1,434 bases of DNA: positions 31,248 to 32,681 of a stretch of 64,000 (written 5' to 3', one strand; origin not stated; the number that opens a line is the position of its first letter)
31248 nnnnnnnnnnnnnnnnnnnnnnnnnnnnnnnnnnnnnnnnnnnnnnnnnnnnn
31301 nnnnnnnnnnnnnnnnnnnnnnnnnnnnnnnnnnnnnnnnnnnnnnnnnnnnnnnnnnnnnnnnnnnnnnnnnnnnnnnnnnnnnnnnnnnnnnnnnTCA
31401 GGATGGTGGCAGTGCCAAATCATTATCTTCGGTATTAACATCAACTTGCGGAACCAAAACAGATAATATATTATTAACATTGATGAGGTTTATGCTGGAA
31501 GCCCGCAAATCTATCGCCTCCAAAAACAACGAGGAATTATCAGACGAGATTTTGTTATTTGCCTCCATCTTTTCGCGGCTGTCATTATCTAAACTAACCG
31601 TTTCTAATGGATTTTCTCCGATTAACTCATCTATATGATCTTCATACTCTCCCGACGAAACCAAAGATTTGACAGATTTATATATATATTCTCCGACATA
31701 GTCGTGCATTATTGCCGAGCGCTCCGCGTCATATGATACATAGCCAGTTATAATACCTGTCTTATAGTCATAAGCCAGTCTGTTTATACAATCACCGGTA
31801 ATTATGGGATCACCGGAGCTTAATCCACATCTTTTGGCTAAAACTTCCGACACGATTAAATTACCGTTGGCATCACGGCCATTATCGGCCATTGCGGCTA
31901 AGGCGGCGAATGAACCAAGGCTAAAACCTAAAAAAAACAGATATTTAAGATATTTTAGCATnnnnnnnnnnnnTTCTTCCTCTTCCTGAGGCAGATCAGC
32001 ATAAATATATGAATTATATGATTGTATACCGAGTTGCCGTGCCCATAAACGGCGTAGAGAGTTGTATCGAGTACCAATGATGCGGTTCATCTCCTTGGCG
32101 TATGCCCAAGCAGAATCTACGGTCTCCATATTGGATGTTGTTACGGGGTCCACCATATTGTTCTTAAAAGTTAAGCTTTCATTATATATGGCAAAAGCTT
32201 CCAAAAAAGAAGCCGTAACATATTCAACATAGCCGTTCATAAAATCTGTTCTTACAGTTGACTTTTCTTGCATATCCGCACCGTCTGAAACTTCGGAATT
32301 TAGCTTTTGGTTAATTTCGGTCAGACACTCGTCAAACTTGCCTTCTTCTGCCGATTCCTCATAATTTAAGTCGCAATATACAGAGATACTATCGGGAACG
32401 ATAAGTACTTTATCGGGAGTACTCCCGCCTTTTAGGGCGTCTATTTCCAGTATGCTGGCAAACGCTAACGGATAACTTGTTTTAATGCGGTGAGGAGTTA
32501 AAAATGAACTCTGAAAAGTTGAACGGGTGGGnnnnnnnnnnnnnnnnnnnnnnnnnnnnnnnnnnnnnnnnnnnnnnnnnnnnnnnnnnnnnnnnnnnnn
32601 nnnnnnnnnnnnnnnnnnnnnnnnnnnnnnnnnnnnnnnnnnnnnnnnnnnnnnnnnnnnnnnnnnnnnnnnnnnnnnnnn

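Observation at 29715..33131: Tandem duplication of a two-gene module of secreted helical proteins in the virB5 slot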

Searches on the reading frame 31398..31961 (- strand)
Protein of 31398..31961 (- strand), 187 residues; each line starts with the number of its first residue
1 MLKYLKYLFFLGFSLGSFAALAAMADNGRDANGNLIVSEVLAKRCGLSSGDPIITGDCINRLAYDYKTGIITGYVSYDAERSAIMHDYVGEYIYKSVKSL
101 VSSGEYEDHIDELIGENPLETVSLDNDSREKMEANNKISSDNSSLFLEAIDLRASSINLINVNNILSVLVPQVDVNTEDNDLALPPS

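Call 6: search_protein_families(library=pfam, proteins=[window:31398-31961:-], max_evalue=1)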
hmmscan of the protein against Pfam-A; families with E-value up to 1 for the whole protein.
window:31398-31961:- (187 aa): 0 families

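Call 7: search_protein_families(library=ncbifam, proteins=[window:31398-31961:-], max_evalue=1)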
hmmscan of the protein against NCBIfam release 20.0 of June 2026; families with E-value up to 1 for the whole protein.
window:31398-31961:- (187 aa): 0 families

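Call 28: find_homologous_proteins(query=window:31398-31961:-, max_evalue=0.01)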
Query window:31398-31961:- (187 aa): 10 proteins with E <= 0.01 among 207 candidates.
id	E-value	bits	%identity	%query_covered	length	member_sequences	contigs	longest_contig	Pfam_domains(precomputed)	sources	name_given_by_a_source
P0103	1.7e-112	391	98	100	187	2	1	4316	-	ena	-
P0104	2.2e-102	358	89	100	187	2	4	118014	-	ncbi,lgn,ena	-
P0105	9.6e-96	337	83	100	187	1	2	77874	-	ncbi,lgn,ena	-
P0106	4.7e-59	217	55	99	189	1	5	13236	-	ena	-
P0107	3.3e-57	211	56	100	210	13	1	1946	-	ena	-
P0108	3.2e-55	205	58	87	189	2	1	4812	-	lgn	-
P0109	5.3e-54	201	55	100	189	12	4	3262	-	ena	-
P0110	1.4e-53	199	53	100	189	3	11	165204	-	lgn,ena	-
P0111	8.4e-53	197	53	100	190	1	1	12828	-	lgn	-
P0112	8.1e-47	177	50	95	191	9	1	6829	-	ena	-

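Call 44: search_protein_families(library=pfam, alignment_id=A2, max_evalue=10)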
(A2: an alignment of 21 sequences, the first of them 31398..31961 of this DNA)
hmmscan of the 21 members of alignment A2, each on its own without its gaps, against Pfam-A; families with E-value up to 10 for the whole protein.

A. member 1, window:31398-31961:- (187 aa): 0 families

B. families by the number of members that match (of 21 scanned): 9 families
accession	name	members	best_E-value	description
PF25399.1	DeaD_dimer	2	0.048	RNA helicase DeaD dimerization domain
PF06452.16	CBM9_1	1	0.023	Carbohydrate family 9 binding domain-like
PF15091.11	DUF4554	1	0.026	Domain of unknown function (DUF4554)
PF04010.18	DUF357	1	0.036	Protein of unknown function (DUF357)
PF04027.18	DUF371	1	0.063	Domain of unknown function (DUF371)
PF13129.11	DUF3953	1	0.085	Protein of unknown function (DUF3953)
PF04937.20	DUF659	1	0.1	Protein of unknown function (DUF 659)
PF11115.13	DUF2623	1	0.16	Protein of unknown function (DUF2623)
PF12579.13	DUF3755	1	0.59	Protein of unknown function (DUF3755)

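Call 46: search_solved_structures(query=A2, max_evalue=10)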
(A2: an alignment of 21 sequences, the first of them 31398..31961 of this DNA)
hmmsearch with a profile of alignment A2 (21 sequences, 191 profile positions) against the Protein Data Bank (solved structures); distinct sequences matched with E-value up to 10: 0.

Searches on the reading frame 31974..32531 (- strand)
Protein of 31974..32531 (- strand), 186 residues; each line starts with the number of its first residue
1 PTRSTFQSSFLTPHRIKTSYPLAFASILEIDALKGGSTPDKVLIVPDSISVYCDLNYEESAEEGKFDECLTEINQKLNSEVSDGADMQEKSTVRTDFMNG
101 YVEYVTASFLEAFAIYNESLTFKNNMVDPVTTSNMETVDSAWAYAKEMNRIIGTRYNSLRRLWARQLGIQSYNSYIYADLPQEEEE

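Call 65: predict_structure(alignment_id=A4)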
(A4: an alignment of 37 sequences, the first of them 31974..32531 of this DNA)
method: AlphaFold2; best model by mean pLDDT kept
length: 186 residues; sequences in the alignment: 37
mean_pLDDT: 75.4   pTM: 0.66
mean pLDDT of the five models: 75.4, 74.6, 74.4, 73.1, 73.0
residues with pLDDT >= 90: 22; 70-90: 122; 50-70: 8; < 50: 34
segments of 3 or more residues with pLDDT < 50: 1-32
pLDDT, mean of each block of 10 residues (from residue 1): 30 34 34 64 83 82 84 87 78 90 90 89 89 86 88 86 87 86 56
secondary structure, 60 per line:
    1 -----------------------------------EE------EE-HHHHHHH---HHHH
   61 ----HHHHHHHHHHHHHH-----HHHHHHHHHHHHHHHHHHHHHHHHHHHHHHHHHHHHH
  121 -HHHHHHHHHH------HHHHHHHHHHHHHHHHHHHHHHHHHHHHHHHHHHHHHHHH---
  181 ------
elements in order: H47-53 H57-60 H65-78 H84-120 H122-131 H138-177

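Call 67: search_protein_representatives(alignment_id=A5)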
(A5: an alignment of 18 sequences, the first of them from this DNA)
Query: 18 sequences, 176 profile positions. Proteins with E-value up to 0.001 (for the whole library): 201; up to 1e-10: 95; up to 1e-30: 47. The best 150 are listed.
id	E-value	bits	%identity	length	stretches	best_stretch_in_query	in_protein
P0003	3.2e-70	252.1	-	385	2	1-175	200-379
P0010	5.4e-70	251.4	-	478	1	1-176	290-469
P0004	1.5e-68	246.7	-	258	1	1-175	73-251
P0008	1.6e-67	243.3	-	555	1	1-175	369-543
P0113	5.4e-67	241.6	-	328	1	1-175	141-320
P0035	3.3e-65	235.8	-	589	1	1-174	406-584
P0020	1.3e-64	233.8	-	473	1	1-175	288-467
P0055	1.2e-62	227.5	-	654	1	1-176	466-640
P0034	8.5e-62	224.7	-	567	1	1-173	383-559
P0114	6.4e-61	221.8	-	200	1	1-176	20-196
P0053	3.6e-59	216.1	-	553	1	1-174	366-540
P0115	4.3e-59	215.9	-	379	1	2-175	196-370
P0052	9.3e-59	214.8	-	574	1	1-174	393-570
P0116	3.1e-56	206.6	-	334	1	2-175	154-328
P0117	8.9e-55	201.8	-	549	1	2-175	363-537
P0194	8.5e-11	58.6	-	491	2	34-171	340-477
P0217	3.8e-08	50.0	-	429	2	36-168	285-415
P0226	1.5e-07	48.0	-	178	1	13-171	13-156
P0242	9.8e-07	45.4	-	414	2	37-112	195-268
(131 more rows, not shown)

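Call 69: fold_search(model_id=the predicted structure, library=pdb)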
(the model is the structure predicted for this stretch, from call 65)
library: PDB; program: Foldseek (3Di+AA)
matches with E <= 10: 261; with E <= 0.001: 0
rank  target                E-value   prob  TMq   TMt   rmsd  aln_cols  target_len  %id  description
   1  8fbk                  5.0e-01  0.90  0.42  0.37   4.7       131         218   13  Improving the secretion of designed protein assemblies through negative design of cryptic transmembrane domains (released 2023-03-22)
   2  6qb5_B                5.0e-01  0.44  0.28  0.18   7.9       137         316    8  Crystal structure of the N-terminal region of human cohesin subunit STAG1 (released 2019-02-06)
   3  4ovv_B                6.2e-01  0.72  0.39  0.31  18.4       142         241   15  Crystal Structure of PI3Kalpha in complex with diC4-PIP2 (released 2014-09-03)
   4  6h2d_Q                6.2e-01  0.38  0.23  0.22  13.8       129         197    9  Structure of the soluble AhlC of the tripartite alpha-pore forming toxin, AHL, from Aeromonas hydrophila. (released 2019-07-10)
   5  9ijj_d                6.2e-01  0.20  0.21  0.08  21.9       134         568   13  In situ structure of the central apparatus in mouse sperm axoneme. (released 2025-06-04)
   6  5iit_A                6.6e-01  0.47  0.25  0.17   6.9       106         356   14  Structure of SPX domain of the yeast inorganic polyphophate polymerase Vtc4 crystallized by carrier-driven crystalliza (released 2016-04-27)
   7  5iit_B                6.6e-01  0.47  0.25  0.17   6.9       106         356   14  Structure of SPX domain of the yeast inorganic polyphophate polymerase Vtc4 crystallized by carrier-driven crystalliza (released 2016-04-27)
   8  5lg4_A                6.6e-01  0.41  0.33  0.33  10.6       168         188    8  Crystal structure of the Sec3/Sso2 complex at 2.9 angstrom resolution (released 2017-02-08)
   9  5iit_C                7.7e-01  0.54  0.31  0.19   5.7       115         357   11  Structure of SPX domain of the yeast inorganic polyphophate polymerase Vtc4 crystallized by carrier-driven crystalliza (released 2016-04-27)
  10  6h2e_Q                8.1e-01  0.16  0.21  0.16  17.3       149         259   11  Structure of the soluble AhlC of the tripartite alpha-pore forming toxin, AHL, from Aeromonas hydrophila. (released 2019-07-10)
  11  6r1j_J                1.0e+00  0.14  0.20  0.15  17.8       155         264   11  Structure of the soluble AhlC triple head mutant of the tripartite alpha-pore forming toxin, AHL, from Aeromonas hydro (released 2019-07-10)
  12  7dr6_F                1.1e+00  0.16  0.27  0.25  17.2       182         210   13  PA28alpha-beta in complex with immunoproteasome (released 2021-01-20)
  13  1ez3_B                1.2e+00  0.28  0.23  0.33  10.3       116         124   13  CRYSTAL STRUCTURE OF THE NEURONAL T-SNARE SYNTAXIN-1A (released 2000-06-07)
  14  5qst_C                1.3e+00  0.33  0.31  0.20   8.0       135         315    9  PanDDA analysis group deposition -- Crystal Structure of human STAG1 in complex with Z2447286438 (released 2019-08-21)
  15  3zcj_C                1.4e+00  0.75  0.38  0.38   6.0       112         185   10  Crystal structure of Helicobacter pylori T4SS protein CagL in a tetragonal crystal form with a helical RGD-motif (6 Mo (released 2013-10-09)
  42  3zcj_D                2.8e+00  0.28  0.30  0.29   5.0       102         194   14  Crystal structure of Helicobacter pylori T4SS protein CagL in a tetragonal crystal form with a helical RGD-motif (6 Mo (released 2013-10-09)
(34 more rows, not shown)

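Call 91: search_solved_structures(query=A5, max_evalue=10)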
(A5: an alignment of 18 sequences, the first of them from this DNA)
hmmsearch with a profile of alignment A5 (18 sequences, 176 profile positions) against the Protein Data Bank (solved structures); distinct sequences matched with E-value up to 10: 4.
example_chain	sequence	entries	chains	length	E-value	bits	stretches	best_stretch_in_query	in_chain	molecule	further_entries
27ag_A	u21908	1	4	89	0.56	13.5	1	91-146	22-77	De novo designed miniprotein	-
27ah_A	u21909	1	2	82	0.82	13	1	91-144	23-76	De novo designed miniprotein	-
5j3e_A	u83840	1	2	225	1.3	12.3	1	53-138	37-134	Thymocyte nuclear protein 1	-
3o3m_A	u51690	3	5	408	1.3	12.3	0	88-142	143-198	alpha subunit 2-hydroxyisocaproyl-CoA dehydratase | alpha-subunit 2-hydroxyisocaproyl-CoA dehydratase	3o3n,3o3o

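Call 95: find_encoding_contigs(protein=P0194, flank=6000, max_places=2)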
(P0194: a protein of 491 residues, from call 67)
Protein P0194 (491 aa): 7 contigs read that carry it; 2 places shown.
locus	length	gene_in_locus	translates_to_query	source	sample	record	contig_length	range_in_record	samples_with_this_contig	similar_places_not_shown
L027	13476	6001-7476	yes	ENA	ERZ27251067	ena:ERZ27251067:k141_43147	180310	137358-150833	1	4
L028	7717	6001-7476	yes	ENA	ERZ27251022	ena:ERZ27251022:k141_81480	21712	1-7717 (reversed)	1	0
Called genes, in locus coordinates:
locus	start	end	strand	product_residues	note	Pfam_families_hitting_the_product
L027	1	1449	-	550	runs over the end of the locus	-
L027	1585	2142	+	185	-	PF04956:TrbC (weak)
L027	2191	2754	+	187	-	PF04956:TrbC (faint)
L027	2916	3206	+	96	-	-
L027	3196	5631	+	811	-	PF27097:VirB4_TrbE_N, PF03135:CagE_TrbE_VirB, PF19044:P-loop_TraG (faint)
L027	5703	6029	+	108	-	-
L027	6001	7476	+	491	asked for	-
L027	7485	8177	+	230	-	-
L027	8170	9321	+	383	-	-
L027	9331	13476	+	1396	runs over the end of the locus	-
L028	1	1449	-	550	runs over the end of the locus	-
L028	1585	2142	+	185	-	PF04956:TrbC (weak)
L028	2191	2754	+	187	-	PF04956:TrbC (faint)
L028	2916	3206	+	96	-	-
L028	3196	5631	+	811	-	PF27097:VirB4_TrbE_N, PF03135:CagE_TrbE_VirB, PF19044:P-loop_TraG (faint)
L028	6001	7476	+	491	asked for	-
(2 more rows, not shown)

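Call 97: search_protein_families(library=pfam, proteins=[L027:5703-6029:+, L027:6001-7476:+, L027:7485-8177:+, L027:8170-9321:+], max_evalue=10)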
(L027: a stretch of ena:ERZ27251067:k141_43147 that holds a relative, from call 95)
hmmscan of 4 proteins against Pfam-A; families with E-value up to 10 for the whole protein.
L027:5703-6029:+ (108 aa): 1 family
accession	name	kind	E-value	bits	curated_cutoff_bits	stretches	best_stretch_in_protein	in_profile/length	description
PF13605.11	DUF4141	-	0.18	11.6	30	1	11-55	3-42/53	Domain of unknown function (DUF4141)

L027:6001-7476:+ (491 aa): 3 families
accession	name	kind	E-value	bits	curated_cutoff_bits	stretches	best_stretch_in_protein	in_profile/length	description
PF13605.11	DUF4141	-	0.018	14.8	30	1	21-53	5-37/53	Domain of unknown function (DUF4141)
PF10984.13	DUF2794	-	0.032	14.7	27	1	458-478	8-28/85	Protein of unknown function (DUF2794)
PF07687.19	M20_dimer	-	0.15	12.5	21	1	336-403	48-102/107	Peptidase dimerisation domain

L027:7485-8177:+ (230 aa): 6 families
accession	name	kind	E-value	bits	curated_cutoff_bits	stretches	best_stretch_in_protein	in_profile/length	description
PF07926.17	TPR_MLP1_2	-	0.03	14.8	36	1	104-194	34-124/129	TPR/MLP1/MLP2-like protein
PF15012.11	DUF4519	-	0.031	14.8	27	1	125-145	12-32/56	Domain of unknown function (DUF4519)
PF13072.11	MciZ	-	0.27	11.5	22.2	1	140-162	6-28/37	Mother cell inhibitor of FtsZ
PF02262.21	Cbl_N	-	0.48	10.8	25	1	30-61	68-99/125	CBL proto-oncogene N-terminal domain 1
PF10805.13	DUF2730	-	0.54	10.8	24.9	1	6-62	17-75/102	Protein of unknown function (DUF2730)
PF09888.14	DUF2115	-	4.1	8.3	25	1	37-89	17-69/162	Uncharacterized protein conserved in archaea (DUF2115)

L027:8170-9321:+ (383 aa): 25 families
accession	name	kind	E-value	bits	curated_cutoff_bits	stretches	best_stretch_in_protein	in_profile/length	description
PF14362.11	DUF4407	-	0.0069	16.1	31.3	1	130-234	134-238/297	Domain of unknown function (DUF4407)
PF13864.11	Enkurin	-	0.011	16.6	23.6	2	132-198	27-91/92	Calmodulin-binding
PF04513.17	Baculo_PEP_C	-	0.011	16.2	38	2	96-163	33-90/140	Baculovirus polyhedron envelope protein, PEP, C terminus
PF06785.16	UPF0242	-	0.015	15.8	33.5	1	126-208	90-168/194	Uncharacterised protein family (UPF0242) N-terminus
PF16408.10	DUF5016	-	0.017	15.7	31.2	1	232-267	43-79/120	Domain of unknown function (DUF5016)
PF01496.24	V_ATPase_I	-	0.018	13.4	30.7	1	138-273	31-172/815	V-type ATPase 116kDa subunit family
PF05812.17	Herpes_BLRF2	-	0.036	14.6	25.8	2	141-242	6-90/119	Herpesvirus BLRF2 protein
PF07400.16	IL11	-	0.04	14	25.8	1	157-260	41-142/170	Interleukin 11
PF08312.17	cwf21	-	0.13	12.7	23.2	1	173-217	8-37/44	cwf21 domain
PF00435.27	Spectrin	-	0.15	13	29.9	1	140-231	4-99/105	Spectrin repeat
PF13747.11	DUF4164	-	0.19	12.6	27.2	1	178-232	6-59/89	Domain of unknown function (DUF4164)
PF06013.18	WXG100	-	0.22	12.2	27.3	1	95-162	12-76/86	Proteins of 100 residues with WXG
PF10824.14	T7SS_ESX_EspC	-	0.39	11.6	23.5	0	32-106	20-93/100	Excreted virulence factor EspC, type VII ESX diderm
PF19962.4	EAD9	-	0.4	10.9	25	1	139-163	38-62/62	Effector-associated domain 9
PF02993.19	MCPVI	-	0.51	10.6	28.4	1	30-80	76-127/225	Minor capsid protein VI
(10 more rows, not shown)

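Call 99: find_encoding_contigs(protein=P0217, flank=6000, max_places=1)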
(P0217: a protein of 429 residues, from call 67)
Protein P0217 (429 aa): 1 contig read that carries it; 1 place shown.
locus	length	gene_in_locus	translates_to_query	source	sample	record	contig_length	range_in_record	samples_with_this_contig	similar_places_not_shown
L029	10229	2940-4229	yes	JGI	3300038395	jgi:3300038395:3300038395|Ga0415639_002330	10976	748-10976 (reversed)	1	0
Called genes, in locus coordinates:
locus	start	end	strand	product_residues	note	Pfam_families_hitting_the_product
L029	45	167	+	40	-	-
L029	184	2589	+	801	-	PF27097:VirB4_TrbE_N (weak), PF03135:CagE_TrbE_VirB, PF19044:P-loop_TraG (faint)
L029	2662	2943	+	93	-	-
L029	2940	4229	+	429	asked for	-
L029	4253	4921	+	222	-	-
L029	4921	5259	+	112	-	-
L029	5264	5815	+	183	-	-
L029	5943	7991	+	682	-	-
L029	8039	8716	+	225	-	-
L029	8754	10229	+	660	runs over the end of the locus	-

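Call 100: find_encoding_contigs(protein=P0242, flank=6000, max_places=1)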
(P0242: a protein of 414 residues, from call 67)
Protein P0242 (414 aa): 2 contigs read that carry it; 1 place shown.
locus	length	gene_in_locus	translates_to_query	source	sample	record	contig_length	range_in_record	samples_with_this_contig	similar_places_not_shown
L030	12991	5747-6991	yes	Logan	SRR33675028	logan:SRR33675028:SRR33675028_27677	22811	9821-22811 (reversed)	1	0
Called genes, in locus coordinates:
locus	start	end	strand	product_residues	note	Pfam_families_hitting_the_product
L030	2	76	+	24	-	?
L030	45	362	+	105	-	PF04956:TrbC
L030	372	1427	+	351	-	-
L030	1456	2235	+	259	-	-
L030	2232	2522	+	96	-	-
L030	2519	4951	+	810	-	PF27097:VirB4_TrbE_N, PF03135:CagE_TrbE_VirB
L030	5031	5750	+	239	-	-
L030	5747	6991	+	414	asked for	-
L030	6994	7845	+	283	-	-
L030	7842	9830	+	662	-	-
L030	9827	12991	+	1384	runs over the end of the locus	-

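Call 101: find_encoding_contigs(protein=P0226, flank=6000, max_places=1)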
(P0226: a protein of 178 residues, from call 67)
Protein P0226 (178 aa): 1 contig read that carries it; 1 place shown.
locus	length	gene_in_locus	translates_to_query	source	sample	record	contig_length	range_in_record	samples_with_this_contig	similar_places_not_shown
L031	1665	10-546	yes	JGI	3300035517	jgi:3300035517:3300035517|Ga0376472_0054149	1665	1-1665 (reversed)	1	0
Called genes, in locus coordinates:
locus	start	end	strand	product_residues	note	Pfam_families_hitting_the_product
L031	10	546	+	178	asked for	-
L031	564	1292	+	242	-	-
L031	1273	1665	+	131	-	?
